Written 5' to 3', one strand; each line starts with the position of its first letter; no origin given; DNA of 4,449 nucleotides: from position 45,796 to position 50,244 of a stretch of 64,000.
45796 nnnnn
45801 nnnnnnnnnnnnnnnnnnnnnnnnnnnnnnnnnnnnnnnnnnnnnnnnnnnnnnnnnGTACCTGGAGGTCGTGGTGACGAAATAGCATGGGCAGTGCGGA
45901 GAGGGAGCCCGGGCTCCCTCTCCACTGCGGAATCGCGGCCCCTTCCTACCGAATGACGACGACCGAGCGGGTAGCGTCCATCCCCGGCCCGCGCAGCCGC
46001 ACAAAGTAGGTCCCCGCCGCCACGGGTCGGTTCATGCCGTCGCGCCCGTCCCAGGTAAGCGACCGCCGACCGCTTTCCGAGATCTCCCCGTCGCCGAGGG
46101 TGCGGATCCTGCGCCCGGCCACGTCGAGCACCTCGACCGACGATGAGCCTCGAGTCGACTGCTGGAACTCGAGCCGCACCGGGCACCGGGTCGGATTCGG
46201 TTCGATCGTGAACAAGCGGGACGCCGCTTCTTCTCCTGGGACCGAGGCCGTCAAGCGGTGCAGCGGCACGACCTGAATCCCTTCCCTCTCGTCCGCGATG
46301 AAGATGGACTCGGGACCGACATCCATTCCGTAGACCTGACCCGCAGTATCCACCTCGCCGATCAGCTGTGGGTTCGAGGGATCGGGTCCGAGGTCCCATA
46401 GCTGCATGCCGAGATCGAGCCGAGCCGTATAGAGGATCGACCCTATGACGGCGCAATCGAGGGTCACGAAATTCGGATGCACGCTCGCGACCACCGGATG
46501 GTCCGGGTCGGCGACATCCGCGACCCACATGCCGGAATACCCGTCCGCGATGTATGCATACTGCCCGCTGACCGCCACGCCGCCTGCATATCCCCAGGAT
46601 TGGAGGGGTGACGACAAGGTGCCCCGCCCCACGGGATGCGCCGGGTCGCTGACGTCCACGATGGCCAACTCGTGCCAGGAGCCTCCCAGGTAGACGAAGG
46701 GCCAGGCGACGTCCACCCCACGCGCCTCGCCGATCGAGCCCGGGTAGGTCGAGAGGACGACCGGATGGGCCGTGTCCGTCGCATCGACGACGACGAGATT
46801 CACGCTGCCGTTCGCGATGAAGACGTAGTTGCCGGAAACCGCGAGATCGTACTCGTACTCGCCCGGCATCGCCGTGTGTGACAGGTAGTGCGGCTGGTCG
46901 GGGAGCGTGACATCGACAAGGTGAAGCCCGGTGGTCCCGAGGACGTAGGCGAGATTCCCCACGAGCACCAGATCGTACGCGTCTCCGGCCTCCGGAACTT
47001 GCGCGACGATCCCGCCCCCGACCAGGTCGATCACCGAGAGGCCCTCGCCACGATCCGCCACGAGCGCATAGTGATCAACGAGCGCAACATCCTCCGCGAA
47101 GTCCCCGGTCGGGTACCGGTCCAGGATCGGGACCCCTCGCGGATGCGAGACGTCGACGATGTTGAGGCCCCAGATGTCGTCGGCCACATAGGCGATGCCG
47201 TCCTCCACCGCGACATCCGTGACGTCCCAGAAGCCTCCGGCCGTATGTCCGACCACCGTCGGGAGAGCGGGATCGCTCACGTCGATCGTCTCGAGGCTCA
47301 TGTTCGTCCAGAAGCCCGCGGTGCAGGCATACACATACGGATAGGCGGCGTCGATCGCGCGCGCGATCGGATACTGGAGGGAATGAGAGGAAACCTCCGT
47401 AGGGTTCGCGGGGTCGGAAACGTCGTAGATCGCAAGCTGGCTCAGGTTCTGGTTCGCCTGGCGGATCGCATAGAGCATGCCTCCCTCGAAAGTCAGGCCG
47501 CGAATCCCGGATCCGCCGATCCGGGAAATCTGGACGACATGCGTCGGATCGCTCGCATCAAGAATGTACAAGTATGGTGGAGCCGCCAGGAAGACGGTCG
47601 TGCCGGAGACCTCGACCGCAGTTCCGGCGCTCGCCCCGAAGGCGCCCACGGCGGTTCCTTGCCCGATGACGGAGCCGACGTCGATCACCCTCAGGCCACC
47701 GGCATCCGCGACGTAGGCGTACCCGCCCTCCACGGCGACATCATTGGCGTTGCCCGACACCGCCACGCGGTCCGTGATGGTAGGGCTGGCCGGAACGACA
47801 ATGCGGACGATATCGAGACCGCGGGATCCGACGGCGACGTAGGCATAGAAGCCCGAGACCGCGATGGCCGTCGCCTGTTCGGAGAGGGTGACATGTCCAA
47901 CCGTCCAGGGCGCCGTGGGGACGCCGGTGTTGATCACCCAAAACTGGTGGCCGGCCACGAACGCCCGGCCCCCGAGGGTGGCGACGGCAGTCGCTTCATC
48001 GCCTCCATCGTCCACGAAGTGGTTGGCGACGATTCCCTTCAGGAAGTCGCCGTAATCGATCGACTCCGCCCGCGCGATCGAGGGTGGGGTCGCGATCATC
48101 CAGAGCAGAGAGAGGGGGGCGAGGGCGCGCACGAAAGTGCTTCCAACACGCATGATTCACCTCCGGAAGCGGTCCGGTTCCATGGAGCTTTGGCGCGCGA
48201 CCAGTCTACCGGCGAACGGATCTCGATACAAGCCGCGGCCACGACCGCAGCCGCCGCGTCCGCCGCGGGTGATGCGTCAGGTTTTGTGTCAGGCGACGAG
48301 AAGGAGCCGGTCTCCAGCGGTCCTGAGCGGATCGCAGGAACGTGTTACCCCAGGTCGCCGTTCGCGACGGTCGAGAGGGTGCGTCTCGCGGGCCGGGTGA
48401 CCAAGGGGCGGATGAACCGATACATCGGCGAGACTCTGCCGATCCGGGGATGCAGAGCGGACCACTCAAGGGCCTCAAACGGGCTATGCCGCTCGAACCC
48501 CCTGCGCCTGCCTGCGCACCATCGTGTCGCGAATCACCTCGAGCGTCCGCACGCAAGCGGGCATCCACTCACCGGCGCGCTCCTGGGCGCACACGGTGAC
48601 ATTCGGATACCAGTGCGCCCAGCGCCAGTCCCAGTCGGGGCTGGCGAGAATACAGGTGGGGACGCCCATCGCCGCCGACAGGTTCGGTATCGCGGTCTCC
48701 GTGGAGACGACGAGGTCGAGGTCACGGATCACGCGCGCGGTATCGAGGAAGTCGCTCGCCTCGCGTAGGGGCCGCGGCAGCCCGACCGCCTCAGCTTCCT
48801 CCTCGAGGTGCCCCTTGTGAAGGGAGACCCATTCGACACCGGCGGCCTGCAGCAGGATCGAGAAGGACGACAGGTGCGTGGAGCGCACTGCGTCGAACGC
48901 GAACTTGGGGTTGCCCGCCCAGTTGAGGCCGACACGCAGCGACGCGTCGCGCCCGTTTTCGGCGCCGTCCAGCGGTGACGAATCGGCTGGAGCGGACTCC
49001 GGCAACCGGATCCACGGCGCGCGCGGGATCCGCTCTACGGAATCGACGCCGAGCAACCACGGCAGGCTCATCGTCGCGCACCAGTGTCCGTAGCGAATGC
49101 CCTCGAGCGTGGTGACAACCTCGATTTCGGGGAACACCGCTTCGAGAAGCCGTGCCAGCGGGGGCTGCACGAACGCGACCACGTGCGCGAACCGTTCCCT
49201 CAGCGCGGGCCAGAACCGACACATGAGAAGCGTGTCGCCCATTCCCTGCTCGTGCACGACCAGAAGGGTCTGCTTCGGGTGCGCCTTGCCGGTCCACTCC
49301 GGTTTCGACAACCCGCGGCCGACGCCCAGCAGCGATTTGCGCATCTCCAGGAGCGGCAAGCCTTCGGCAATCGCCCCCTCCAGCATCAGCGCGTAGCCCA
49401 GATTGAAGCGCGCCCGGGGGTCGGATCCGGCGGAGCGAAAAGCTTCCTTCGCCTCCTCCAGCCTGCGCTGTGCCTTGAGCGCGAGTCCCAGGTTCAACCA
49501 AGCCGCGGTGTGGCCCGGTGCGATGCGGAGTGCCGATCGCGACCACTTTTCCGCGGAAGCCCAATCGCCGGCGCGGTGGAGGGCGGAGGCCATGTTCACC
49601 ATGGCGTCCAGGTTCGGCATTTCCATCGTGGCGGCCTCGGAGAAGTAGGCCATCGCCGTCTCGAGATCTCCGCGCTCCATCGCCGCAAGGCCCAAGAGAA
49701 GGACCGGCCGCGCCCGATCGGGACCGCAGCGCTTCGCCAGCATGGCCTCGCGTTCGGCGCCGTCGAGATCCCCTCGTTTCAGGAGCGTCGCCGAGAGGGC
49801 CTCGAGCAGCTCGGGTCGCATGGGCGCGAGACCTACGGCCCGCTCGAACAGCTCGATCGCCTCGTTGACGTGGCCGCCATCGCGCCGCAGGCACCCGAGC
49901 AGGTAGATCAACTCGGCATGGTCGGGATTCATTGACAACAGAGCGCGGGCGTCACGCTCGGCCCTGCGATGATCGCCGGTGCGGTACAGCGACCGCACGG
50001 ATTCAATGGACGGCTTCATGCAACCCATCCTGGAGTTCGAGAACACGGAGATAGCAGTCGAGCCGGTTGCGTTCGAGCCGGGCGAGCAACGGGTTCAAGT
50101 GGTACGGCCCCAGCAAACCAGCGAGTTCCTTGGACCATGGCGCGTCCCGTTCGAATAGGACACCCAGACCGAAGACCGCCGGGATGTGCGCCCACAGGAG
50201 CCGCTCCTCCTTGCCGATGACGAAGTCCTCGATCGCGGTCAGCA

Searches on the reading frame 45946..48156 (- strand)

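Call 39: search_protein_families(library=pfam, proteins=[window:45946-48156:-], max_evalue=0.0001)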
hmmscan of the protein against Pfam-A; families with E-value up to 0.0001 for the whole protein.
window:45946-48156:- (736 aa): 2 families
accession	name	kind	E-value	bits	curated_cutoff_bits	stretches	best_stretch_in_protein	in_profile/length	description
PF08309.17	LVIVD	-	3.2e-56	186.8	20.2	5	522-556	2-36/42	LVIVD repeat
PF13860.13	FlgD_ig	-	8.3e-07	29.3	27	1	670-720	23-72/79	FlgD Ig-like domain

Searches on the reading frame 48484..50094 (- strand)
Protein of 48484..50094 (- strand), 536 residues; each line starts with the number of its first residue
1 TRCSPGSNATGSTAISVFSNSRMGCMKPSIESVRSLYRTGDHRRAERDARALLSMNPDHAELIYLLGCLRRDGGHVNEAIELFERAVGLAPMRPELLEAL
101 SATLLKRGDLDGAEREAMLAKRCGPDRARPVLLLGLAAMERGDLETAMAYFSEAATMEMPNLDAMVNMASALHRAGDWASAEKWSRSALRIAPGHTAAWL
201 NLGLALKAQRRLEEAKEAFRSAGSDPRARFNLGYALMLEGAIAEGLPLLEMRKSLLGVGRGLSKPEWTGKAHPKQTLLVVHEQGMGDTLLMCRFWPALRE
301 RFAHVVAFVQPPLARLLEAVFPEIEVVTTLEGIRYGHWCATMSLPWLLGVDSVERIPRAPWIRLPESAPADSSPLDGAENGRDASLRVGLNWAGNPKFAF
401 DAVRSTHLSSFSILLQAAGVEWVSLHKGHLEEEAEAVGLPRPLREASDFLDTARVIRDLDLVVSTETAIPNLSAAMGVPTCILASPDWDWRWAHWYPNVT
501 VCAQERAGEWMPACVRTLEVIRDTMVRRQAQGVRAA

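Call 39: search_protein_families(library=pfam, proteins=[window:48484-50094:-], max_evalue=0.0001)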
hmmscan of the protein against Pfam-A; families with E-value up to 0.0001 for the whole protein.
window:48484-50094:- (536 aa): 15 families
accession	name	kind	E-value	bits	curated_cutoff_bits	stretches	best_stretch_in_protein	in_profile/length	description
PF07719.23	TPR_2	-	4.5e-20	70.5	27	0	197-222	2-27/34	Tetratricopeptide repeat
PF13432.12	TPR_16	-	1.4e-19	70.6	32.7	2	132-194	1-63/65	Tetratricopeptide repeat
PF13181.12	TPR_8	-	2.7e-17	61.8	25.7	0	198-222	3-27/34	Tetratricopeptide repeat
PF14559.12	TPR_19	-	2.8e-17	63.2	25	1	138-183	1-46/68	Tetratricopeptide repeat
PF00515.34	TPR_1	-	2.9e-14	52.6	27.8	0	198-222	3-27/34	Tetratricopeptide repeat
PF13428.12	TPR_14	-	1.4e-13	50.5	23.5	0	165-203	4-42/44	Tetratricopeptide repeat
PF13431.12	TPR_17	-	2e-12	46.7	24.4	0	188-216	5-33/34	Tetratricopeptide repeat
PF13371.12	TPR_9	-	7.3e-10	39.2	35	0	38-96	7-65/73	Tetratricopeptide repeat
PF23914.1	TPR_CcmH_CycH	-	1.6e-09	38.2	42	1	50-157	40-150/158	Cytochrome c-type biogenesis protein H TPR domain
PF13174.12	TPR_6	-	3.9e-08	33.8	26.3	0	198-221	2-25/33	Tetratricopeptide repeat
PF13424.12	TPR_12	-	5.7e-08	33.3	30.1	1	164-222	5-71/77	Tetratricopeptide repeat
PF13414.12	TPR_11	-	1.9e-06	27.9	26.8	0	70-106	4-40/42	TPR repeat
PF12895.13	ANAPC3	-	4.6e-06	27.3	27.2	0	142-220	3-80/82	Anaphase-promoting complex, cyclosome, subunit 3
PF13176.12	TPR_7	-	6.1e-06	26.4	27.9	0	164-192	1-29/36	Tetratricopeptide repeat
PF13374.12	TPR_10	-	3.6e-05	24.1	27.5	0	162-191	2-31/42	Tetratricopeptide repeat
